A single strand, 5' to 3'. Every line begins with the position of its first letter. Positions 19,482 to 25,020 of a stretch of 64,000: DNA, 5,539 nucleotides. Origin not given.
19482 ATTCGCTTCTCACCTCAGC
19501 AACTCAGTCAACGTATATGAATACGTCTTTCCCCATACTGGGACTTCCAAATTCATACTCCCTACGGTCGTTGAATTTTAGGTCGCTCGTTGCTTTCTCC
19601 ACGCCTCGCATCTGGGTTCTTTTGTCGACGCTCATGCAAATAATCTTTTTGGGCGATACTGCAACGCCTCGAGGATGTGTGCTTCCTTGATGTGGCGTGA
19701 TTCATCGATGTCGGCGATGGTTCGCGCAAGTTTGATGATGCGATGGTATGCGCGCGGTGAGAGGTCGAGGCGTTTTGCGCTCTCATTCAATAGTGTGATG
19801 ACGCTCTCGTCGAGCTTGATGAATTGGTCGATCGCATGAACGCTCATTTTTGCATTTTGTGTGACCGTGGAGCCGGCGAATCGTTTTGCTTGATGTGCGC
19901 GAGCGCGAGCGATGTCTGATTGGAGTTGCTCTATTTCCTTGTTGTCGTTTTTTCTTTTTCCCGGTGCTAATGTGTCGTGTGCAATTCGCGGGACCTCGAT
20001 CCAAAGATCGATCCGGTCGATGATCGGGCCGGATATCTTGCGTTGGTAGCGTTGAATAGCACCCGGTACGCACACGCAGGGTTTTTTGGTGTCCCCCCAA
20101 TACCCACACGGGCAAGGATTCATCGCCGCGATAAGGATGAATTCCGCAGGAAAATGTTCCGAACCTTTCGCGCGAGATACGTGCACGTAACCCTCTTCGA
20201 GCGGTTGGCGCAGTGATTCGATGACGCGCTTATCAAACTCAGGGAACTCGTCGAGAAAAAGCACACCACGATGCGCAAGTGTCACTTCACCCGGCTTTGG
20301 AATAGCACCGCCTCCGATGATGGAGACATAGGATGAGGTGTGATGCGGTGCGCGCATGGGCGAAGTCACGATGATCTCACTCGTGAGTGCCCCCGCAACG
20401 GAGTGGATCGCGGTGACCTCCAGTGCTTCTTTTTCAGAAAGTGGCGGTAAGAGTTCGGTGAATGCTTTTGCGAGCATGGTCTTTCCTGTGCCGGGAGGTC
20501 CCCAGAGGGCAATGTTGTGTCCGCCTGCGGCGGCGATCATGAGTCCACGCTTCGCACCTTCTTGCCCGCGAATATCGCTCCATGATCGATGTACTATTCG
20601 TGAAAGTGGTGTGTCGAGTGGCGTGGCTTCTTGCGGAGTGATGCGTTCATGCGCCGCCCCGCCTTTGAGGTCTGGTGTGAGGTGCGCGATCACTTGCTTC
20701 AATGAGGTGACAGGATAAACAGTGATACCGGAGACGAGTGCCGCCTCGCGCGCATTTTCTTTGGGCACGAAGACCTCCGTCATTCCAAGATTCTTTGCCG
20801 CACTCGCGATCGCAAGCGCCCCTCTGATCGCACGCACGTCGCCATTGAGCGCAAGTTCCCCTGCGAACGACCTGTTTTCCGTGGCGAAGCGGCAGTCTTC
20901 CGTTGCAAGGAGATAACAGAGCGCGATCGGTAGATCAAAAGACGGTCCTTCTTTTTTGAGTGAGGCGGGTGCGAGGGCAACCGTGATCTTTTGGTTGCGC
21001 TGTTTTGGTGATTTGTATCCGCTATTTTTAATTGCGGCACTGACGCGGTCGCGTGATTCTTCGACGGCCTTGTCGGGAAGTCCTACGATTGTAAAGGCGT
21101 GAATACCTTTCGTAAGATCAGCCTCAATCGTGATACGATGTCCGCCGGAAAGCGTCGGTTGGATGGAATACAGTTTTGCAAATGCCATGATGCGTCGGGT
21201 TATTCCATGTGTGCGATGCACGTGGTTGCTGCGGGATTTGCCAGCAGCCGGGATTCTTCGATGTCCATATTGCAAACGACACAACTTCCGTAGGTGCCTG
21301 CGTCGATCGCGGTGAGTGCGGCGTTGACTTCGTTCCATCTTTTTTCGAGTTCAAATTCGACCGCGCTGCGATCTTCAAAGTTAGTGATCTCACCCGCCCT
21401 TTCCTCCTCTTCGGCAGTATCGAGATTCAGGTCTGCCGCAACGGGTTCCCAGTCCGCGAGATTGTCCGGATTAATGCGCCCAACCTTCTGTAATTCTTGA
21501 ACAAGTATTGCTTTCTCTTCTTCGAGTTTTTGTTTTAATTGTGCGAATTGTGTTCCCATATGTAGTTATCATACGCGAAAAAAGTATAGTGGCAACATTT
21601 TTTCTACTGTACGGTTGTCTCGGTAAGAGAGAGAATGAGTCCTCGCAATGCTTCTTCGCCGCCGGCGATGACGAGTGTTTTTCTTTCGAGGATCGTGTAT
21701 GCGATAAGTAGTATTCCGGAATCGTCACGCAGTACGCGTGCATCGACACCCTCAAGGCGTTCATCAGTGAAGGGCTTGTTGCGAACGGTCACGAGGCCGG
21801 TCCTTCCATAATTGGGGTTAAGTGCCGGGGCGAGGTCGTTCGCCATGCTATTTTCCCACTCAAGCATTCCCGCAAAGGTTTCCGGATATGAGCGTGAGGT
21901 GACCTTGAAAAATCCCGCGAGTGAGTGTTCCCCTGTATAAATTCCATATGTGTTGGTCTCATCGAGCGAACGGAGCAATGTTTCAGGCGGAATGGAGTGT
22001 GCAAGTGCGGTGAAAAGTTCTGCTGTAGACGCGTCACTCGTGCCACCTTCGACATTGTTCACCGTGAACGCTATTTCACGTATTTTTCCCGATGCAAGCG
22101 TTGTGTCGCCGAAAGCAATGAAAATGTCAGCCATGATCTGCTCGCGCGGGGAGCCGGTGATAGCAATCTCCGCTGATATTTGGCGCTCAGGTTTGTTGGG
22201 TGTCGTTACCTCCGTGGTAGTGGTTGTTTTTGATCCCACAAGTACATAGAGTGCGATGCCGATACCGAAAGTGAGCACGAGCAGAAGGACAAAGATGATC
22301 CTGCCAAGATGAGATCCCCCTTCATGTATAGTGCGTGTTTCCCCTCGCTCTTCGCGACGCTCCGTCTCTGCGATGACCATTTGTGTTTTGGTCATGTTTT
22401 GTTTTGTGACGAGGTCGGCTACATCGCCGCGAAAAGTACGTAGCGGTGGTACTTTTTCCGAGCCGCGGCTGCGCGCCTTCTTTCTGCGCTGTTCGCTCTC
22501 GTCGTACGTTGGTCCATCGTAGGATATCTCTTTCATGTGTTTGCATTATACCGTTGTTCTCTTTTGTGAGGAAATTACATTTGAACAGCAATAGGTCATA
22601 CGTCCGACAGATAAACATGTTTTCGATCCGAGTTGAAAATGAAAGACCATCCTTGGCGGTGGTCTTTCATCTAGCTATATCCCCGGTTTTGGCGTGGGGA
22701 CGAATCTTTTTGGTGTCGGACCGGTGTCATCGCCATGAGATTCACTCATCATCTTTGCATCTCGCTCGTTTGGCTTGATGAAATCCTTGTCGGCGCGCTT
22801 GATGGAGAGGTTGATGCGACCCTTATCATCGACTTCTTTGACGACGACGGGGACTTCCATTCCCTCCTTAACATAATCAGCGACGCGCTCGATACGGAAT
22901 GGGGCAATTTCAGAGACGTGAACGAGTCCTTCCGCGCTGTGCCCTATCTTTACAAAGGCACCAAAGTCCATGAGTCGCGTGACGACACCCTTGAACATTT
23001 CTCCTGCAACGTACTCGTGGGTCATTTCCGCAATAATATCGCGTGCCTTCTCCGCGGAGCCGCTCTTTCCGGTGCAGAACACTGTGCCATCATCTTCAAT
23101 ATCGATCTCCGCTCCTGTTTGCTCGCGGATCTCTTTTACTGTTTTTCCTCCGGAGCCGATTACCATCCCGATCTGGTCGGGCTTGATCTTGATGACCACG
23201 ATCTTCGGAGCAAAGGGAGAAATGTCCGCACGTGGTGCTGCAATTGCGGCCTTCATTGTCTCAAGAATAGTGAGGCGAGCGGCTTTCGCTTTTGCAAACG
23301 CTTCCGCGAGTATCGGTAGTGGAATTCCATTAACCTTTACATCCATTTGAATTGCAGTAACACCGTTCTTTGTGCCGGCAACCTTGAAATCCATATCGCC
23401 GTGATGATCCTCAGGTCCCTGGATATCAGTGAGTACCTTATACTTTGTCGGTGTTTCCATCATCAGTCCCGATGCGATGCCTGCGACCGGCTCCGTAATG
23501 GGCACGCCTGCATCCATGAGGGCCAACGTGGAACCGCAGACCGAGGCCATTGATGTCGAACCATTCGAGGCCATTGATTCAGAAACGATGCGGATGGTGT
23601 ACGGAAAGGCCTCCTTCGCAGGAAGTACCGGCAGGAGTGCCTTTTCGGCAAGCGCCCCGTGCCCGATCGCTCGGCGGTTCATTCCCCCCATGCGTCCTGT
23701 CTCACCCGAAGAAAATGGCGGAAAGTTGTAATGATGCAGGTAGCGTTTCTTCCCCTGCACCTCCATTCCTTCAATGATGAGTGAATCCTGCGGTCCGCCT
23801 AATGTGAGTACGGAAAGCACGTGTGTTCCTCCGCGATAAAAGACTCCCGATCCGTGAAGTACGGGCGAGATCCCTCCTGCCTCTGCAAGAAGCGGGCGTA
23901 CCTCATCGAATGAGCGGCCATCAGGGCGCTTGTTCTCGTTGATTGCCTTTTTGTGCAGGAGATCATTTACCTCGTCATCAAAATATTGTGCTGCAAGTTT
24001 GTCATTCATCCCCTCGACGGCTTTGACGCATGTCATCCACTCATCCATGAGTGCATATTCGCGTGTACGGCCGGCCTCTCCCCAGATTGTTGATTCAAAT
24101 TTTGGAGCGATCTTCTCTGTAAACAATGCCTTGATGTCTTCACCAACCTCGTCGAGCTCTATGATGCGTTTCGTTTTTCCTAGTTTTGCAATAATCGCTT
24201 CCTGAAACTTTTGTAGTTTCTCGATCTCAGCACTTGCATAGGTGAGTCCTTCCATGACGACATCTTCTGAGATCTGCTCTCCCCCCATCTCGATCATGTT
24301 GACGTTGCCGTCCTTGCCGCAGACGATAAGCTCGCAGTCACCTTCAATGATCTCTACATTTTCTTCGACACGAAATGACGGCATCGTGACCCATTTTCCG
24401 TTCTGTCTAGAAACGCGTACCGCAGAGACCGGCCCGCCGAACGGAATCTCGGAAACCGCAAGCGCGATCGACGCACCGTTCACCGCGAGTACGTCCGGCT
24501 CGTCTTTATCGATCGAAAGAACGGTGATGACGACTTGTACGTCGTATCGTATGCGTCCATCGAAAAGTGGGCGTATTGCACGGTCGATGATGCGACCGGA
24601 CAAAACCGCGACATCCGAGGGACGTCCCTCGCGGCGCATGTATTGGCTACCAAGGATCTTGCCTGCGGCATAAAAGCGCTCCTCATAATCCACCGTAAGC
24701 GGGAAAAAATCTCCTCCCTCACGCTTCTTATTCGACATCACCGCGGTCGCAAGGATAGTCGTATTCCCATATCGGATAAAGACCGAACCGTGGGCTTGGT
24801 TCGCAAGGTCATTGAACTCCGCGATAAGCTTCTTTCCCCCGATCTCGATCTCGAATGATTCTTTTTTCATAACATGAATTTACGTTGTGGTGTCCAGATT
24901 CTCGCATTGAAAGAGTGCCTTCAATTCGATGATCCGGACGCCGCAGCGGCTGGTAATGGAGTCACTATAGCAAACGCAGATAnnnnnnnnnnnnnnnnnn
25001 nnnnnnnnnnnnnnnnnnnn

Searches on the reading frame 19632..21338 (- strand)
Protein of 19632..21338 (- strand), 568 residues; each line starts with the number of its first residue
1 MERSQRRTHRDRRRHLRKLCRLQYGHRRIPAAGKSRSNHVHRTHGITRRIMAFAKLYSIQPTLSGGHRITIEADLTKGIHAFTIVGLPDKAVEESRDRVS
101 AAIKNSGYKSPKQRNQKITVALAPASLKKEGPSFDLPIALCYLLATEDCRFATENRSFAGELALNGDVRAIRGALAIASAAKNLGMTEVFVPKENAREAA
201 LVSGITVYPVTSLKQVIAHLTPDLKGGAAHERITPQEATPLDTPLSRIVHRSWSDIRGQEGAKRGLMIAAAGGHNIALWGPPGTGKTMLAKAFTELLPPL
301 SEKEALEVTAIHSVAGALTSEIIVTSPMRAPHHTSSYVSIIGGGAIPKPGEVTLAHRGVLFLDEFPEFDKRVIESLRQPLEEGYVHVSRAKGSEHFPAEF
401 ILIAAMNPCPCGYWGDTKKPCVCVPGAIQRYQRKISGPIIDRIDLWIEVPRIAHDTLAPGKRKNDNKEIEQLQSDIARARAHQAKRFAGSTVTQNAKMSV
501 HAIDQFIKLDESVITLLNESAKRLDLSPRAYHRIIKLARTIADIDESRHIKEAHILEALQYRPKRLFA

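Call 7: search_protein_families(library=pfam, proteins=[window:19632-21338:-])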
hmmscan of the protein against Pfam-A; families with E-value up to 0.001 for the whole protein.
window:19632-21338:- (568 aa): 10 families
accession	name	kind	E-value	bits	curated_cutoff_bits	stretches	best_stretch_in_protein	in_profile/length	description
PF01078.27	Mg_chelatase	-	2.8e-88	295.2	20.3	1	253-455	2-205/207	Magnesium chelatase, subunit ChlI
PF13541.12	ChlI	-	4.3e-39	133.6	27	1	71-195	1-121/121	Subunit ChlI of Mg-chelatase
PF13335.12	Mg_chelatase_C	-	7.1e-25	87.9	26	1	470-562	5-94/94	Magnesium chelatase, subunit ChlI C-terminal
PF07728.20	AAA_5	-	2e-11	44.5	22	1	276-410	2-125/139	AAA domain (dynein-related subfamily)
PF05362.19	Lon_C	-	5.6e-10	39.6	21.1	1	62-219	36-201/205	Lon protease (S16) C-terminal proteolytic domain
PF00493.29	MCM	-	1.2e-07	31.5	23.3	1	271-418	55-182/224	MCM P-loop domain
PF00158.32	Sigma54_activat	-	1.7e-05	25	20.2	1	271-407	20-142/168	Sigma-54 interaction domain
PF00004.35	AAA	-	9.8e-05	23.2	21.2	1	277-297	2-22/131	ATPase family associated with various cellular activities (AAA)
PF13401.12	AAA_22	-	0.00017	22.3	27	1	275-309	7-40/130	AAA domain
PF00005.33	ABC_tran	-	0.00097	20.2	25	0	272-307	10-45/137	ABC transporter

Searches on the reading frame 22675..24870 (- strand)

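Call 7: search_protein_families(library=pfam, proteins=[window:22675-24870:-])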
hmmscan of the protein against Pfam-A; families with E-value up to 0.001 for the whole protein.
window:22675-24870:- (731 aa): 6 families
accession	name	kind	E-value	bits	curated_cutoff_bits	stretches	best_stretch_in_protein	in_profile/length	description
PF01138.27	RNase_PH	-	3e-49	167.2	25.5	2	13-143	3-130/130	3' exoribonuclease family, domain 1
PF00575.29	S1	-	3.8e-16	59.7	22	1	622-691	4-74/74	S1 RNA binding domain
PF00013.35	KH_1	-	4.2e-13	49.3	21.5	1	558-614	2-65/66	KH domain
PF03725.20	RNase_PH_C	-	4.8e-08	33.3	20.8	0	461-530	2-66/67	3' exoribonuclease family, domain 2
PF07650.23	KH_2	-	4.1e-06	27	22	1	554-591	23-61/78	KH domain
PF22675.2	KH-I_KHDC4-BBP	-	0.00018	21.7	30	1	567-605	8-46/76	KHDC4/BBP-like, KH-domain type I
